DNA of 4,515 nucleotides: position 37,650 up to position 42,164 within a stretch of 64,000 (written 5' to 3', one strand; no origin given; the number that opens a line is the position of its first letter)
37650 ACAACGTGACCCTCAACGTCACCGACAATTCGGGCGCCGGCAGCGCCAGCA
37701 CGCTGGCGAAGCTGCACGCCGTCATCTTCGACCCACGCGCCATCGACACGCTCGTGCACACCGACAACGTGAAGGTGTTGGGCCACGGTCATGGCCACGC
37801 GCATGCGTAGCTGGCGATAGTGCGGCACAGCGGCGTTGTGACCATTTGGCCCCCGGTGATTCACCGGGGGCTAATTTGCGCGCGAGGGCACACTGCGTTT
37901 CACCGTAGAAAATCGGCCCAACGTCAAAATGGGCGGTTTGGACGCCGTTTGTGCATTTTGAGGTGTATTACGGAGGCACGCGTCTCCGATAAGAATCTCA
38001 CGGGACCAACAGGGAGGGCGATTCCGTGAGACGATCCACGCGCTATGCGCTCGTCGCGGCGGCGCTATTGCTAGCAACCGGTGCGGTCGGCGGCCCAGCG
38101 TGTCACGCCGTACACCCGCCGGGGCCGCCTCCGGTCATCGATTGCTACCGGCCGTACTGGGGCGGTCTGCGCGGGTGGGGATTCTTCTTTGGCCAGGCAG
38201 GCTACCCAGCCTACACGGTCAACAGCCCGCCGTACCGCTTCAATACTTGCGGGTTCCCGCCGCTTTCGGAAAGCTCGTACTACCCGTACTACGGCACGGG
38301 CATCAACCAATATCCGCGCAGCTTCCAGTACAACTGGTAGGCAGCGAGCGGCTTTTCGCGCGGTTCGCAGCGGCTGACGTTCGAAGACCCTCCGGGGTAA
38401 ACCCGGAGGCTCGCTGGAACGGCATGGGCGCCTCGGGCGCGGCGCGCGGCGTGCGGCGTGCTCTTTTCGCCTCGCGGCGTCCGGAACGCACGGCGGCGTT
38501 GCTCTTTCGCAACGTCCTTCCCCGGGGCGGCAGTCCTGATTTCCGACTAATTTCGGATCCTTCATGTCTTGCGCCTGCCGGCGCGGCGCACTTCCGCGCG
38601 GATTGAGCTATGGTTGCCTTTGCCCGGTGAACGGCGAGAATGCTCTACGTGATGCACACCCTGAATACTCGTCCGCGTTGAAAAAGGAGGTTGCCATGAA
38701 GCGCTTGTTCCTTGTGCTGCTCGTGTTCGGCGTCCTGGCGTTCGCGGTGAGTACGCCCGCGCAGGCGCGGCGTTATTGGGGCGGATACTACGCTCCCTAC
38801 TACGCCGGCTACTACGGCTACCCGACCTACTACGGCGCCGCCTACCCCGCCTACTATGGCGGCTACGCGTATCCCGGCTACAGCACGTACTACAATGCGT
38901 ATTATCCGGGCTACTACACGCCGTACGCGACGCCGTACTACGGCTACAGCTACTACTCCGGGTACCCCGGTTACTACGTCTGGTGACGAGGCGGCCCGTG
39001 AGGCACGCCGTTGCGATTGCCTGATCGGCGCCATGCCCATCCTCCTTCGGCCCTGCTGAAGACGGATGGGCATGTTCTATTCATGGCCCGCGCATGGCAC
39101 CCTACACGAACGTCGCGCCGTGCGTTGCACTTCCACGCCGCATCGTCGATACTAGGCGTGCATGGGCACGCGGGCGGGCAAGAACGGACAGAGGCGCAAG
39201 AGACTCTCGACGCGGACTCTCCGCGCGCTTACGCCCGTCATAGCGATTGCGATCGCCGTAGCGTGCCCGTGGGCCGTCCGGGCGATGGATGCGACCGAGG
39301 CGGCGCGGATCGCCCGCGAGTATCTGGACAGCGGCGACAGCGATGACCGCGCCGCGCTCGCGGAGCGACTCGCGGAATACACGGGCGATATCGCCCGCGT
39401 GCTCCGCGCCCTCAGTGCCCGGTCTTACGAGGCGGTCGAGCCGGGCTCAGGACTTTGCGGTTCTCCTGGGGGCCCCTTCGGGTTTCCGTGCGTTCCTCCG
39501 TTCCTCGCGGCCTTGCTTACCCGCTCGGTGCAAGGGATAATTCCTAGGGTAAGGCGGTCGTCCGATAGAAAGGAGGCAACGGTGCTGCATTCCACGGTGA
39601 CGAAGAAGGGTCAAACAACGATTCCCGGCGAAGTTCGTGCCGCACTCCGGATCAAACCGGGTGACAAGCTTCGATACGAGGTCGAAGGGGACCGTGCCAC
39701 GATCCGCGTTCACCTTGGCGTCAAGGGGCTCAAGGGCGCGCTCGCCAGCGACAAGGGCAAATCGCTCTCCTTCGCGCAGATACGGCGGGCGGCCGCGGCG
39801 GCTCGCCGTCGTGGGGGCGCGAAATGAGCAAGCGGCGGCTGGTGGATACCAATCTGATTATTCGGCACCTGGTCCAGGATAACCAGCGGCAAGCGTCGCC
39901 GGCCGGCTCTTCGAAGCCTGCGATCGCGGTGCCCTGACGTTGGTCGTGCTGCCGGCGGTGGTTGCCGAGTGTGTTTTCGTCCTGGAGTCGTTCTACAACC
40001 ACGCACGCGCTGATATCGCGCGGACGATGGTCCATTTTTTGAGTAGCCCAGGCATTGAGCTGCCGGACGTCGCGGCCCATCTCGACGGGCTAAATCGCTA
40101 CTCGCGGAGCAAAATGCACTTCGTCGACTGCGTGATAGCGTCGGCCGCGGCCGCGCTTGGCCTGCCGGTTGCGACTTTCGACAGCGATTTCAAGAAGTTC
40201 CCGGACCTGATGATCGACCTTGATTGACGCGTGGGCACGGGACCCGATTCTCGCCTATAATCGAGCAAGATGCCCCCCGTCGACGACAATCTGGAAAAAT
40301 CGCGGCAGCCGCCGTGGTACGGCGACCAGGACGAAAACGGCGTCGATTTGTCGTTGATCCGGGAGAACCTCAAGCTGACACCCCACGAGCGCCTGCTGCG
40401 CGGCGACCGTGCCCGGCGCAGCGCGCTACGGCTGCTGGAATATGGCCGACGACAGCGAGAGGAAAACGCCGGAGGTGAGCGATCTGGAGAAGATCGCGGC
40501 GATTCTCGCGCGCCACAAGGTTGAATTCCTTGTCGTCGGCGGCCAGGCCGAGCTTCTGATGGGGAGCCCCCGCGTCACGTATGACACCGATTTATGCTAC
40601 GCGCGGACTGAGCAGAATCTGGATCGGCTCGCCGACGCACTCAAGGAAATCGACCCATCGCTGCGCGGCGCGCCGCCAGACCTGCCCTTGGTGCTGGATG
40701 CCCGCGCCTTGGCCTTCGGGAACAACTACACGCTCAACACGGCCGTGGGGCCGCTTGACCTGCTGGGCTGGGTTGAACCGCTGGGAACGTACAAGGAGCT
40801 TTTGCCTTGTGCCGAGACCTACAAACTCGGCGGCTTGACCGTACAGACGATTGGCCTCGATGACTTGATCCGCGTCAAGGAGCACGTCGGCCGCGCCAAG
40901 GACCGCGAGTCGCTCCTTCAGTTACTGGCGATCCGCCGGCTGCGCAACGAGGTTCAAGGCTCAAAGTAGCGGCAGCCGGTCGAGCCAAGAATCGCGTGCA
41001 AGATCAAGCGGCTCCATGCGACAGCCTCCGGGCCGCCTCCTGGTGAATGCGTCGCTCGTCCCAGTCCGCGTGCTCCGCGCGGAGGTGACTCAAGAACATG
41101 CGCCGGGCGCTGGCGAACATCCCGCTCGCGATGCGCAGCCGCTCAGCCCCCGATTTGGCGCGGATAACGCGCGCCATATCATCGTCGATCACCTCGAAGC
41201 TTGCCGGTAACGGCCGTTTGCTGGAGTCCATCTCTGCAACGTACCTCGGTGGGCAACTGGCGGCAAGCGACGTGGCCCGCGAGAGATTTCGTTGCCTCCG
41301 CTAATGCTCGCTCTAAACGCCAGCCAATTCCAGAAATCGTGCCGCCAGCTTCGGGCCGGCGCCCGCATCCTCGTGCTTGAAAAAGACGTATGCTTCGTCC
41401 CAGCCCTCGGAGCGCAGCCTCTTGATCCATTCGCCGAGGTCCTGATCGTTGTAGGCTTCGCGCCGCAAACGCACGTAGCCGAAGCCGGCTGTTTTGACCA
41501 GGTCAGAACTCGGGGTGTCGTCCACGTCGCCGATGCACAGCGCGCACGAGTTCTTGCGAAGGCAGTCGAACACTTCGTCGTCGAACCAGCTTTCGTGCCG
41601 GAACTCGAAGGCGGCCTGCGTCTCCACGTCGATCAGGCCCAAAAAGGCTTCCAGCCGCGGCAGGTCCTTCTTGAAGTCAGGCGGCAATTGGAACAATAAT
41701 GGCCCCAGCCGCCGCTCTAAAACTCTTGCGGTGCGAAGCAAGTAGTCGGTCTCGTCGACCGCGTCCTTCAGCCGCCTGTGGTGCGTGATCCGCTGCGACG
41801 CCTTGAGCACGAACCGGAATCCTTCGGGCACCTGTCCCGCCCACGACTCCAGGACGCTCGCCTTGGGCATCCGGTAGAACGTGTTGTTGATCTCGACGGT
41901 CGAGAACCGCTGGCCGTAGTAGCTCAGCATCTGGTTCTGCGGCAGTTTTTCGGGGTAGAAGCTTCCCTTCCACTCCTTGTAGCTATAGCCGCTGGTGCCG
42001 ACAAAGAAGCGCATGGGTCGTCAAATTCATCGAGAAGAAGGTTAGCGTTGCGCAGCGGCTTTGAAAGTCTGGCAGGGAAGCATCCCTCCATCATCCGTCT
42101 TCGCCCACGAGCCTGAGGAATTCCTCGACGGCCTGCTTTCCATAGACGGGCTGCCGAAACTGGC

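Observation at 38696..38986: Secreted 72-residue mature peptide that is about 43 percent tyrosine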

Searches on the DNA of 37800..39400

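Call 37: search_rna_families(source=window, start=37800, end=39400, threshold=evalue, max_evalue=1)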
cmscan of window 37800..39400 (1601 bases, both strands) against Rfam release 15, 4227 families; matches with E-value up to 1: 1.
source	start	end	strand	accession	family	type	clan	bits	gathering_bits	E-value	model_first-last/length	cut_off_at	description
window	39357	39400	+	RF02757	Erse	Gene; sRNA;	-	17.6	138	0.024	1-44/252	3'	Erse small RNA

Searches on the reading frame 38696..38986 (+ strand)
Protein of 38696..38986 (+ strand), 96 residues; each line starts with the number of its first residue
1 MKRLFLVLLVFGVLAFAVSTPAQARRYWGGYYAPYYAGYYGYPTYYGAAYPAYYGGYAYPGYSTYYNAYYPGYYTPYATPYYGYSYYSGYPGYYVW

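Call 5: search_protein_families(library=pfam, proteins=[window:38696-38983:+], max_evalue=10)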
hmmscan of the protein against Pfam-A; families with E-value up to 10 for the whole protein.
seq(96 aa): 0 families

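Call 6: find_homologous_proteins(query=window:38696-38983:+, max_evalue=0.01)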
Query seq(96 aa): 47 candidates shared short words with the query, none scored E <= 0.01.

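Call 8: find_encoding_contigs(protein=window:38696-38986:+, flank=10000, max_places=6)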
Protein window:38696-38986:+ (96 aa): 1 contig read that carries it; 1 place shown.
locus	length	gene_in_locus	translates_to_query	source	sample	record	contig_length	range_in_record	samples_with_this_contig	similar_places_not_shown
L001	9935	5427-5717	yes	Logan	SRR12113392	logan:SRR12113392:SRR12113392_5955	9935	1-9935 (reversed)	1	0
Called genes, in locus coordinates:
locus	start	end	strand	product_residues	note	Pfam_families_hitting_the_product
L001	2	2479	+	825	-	?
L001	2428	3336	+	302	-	-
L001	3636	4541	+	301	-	-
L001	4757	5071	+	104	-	-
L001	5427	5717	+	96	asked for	-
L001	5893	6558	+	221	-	PF04014:MazE_antitoxin, PF15937:PrlF_antitoxin (weak)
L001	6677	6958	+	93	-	PF01850:PIN (weak)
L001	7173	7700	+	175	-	PF09970:DUF2204 (faint)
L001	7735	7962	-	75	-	PF18993:Rv0078B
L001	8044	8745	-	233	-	PF01904:DUF72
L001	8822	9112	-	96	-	-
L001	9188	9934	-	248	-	?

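Call 9: list_cluster_members(proteins=[window:38696-38983:+, window:38026-38337:+])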
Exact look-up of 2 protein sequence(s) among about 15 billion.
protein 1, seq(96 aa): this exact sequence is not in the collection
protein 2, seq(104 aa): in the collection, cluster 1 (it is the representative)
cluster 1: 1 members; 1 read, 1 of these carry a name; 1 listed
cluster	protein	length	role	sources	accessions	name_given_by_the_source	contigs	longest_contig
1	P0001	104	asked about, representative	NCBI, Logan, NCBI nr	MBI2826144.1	MAG: hypothetical protein HYX69_15805 [Planctomycetia bacterium] | hypothetical protein [Planctomycetia bacterium]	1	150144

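Call 12: find_related_loci(query=window:38696-38983:+, collection=genome_contigs, flank=6000)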
Query seq(96 aa) (96 aa) in genome_contigs; peptide patterns used: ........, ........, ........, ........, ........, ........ (x = any residue, [..] = any of these).
599 stretches matched a pattern, but none encodes a relative of the query by tblastn (E <= 1e-3).

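Call 16: search_protein_families(library=ncbifam, proteins=[window:38696-38983:+], max_evalue=1)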
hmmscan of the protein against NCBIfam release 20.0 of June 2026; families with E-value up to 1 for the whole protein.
seq(96 aa): 1 family
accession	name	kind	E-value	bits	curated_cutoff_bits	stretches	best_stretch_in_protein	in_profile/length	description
NF050142.1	PG1828_fam_lipo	equivalog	0.57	11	50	1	1-17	1-17/59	PG1828 family lipoprotein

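Call 18: search_protein_representatives(protein=window:38696-38983:+)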
Query: 96 residues. Proteins with E-value up to 0.001 (for the whole library): 0; up to 1e-10: 0; up to 1e-30: 0. The best 0 are listed.

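Call 21: find_homologous_proteins(query=window:38696-38983:+, max_evalue=10)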
Query seq(96 aa): 47 candidates shared short words with the query, none scored E <= 10.

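Call 55: predict_structure(protein=window:38696-38983:+)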
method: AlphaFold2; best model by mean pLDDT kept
length: 96 residues; sequences in the alignment: 1
mean_pLDDT: 59.5   pTM: 0.29
mean pLDDT of the five models: 59.5, 54.7, 54.3, 52.7, 52.1
residues with pLDDT >= 90: 17; 70-90: 10; 50-70: 19; < 50: 50
segments of 3 or more residues with pLDDT < 50: 41-45, 47-52, 54-56, 58-68, 75-92, 94-96
pLDDT, mean of each block of 10 residues (from residue 1): 94 94 72 53 44 46 48 47 45 45
secondary structure, 60 per line:
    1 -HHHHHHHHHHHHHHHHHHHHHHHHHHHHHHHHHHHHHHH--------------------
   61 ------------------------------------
elements in order: H2-40

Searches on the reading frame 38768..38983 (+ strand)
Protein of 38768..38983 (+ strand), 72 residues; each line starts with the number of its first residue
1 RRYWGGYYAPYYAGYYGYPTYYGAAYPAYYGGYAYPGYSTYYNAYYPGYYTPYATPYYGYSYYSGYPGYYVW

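Call 59: search_solved_structures(query=window:38768-38983:+, max_evalue=10)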
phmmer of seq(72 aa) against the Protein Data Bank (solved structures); distinct sequences matched with E-value up to 10: 0.

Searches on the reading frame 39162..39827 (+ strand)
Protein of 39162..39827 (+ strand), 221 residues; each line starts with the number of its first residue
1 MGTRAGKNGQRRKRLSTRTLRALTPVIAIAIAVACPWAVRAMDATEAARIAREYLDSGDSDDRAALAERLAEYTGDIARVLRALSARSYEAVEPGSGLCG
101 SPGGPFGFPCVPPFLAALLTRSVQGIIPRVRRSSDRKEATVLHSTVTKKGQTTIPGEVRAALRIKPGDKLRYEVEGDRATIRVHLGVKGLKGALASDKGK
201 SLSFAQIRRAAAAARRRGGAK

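Call 16: search_protein_families(library=ncbifam, proteins=[window:39162-39827:+], max_evalue=1)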
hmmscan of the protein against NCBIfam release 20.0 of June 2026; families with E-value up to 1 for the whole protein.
window:39162-39827:+ (221 aa): 7 families
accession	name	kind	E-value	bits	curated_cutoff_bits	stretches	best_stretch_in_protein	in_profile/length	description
TIGR01439.1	lp_hng_hel_AbrB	domain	4.6e-09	35.8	28.3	1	145-178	3-37/44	transcriptional regulator, AbrB family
NF007429.0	PRK09974.1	equivalog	1e-08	35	125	1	137-177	8-48/114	type II toxin-antitoxin system PrlF family antitoxin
NF040962.1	near_HgcAB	equivalog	0.00056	19.7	70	1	145-170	9-34/70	HgcAB-associated protein HgcC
NF050106.1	TA_MazE_antitoxin_Deino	equivalog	0.0031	17.7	65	1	150-181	1-32/65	type II toxin-antitoxin system MazE family antitoxin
NF047789.1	AgBindSilE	equivalog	0.033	14.5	200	1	38-69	104-135/143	silver-binding protein SilE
NF006352.0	PRK08577.1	equivalog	0.13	12.3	140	1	146-183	9-46/136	hypothetical protein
TIGR02851.1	spore_V_T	equivalog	0.16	11.8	235.9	1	145-175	8-38/180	stage V sporulation protein T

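Call 19: search_protein_families(library=pfam, proteins=[window:39162-39827:+], max_evalue=0.01)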
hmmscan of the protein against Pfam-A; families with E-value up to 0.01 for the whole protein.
window:39162-39827:+ (221 aa): 3 families
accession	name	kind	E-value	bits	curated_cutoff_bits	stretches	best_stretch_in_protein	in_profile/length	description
PF04014.23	MazE_antitoxin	-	1e-07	32.2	24.7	1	145-181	3-40/48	Antidote-toxin recognition MazE, bacterial antitoxin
PF15937.10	PrlF_antitoxin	-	1.3e-06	28.9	32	1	144-177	2-35/99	prlF antitoxin for toxin YhaV_toxin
PF06474.18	LPAM_MltD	-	0.0035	17.9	24.8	0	11-35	5-29/34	MltD lipid attachment motif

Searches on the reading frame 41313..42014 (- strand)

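Call 19: search_protein_families(library=pfam, proteins=[window:41313-42014:-], max_evalue=0.01)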
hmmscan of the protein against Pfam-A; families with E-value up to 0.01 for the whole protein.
window:41313-42014:- (233 aa): 1 family
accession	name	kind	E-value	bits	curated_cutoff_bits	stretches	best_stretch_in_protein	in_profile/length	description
PF01904.24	DUF72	-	1.9e-63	214.8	25.3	1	20-229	1-216/217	Protein of unknown function DUF72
